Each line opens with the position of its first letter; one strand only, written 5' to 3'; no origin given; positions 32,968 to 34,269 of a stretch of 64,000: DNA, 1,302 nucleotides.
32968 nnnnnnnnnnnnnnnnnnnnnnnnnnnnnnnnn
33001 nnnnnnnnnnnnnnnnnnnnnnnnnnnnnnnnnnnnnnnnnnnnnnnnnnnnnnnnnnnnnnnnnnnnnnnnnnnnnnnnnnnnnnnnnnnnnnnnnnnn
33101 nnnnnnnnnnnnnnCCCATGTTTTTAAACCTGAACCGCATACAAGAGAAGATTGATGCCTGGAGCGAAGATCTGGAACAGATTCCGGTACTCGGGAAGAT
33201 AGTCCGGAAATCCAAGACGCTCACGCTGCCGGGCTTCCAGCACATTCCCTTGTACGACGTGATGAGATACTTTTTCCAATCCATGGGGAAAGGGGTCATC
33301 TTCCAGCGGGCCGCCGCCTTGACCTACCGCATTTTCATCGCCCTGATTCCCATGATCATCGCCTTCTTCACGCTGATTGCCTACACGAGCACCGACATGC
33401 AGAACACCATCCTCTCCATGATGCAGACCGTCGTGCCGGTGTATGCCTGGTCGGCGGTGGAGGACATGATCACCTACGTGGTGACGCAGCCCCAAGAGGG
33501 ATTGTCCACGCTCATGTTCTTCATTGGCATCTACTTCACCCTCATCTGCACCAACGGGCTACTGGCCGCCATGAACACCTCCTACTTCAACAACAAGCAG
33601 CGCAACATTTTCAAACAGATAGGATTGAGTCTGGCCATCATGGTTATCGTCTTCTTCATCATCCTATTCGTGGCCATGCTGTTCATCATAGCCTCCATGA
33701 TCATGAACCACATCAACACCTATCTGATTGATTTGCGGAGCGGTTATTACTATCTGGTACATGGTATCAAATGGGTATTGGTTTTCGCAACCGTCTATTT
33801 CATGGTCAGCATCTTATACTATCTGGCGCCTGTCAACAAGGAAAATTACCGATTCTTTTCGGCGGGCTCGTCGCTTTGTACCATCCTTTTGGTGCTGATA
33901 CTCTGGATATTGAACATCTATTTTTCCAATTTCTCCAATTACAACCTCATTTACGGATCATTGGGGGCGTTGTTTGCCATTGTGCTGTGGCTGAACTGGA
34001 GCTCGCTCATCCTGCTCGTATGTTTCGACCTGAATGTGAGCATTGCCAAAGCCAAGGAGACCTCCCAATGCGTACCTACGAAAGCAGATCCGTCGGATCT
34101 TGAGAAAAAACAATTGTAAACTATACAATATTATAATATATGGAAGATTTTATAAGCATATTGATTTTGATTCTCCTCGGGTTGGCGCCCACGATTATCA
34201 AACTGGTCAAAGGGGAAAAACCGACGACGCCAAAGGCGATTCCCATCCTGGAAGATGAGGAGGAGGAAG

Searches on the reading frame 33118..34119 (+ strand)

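Call 76: search_protein_families(library=pfam, proteins=[window:33118-34119:+], max_evalue=0.01)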
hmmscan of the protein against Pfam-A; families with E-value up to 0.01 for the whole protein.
window:33118-34119:+ (333 aa): 1 family
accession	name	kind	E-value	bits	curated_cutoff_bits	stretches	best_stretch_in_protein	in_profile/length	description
PF03631.20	Virul_fac_BrkB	-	5.3e-42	144.7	33.7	1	61-312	5-258/259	Virulence factor BrkB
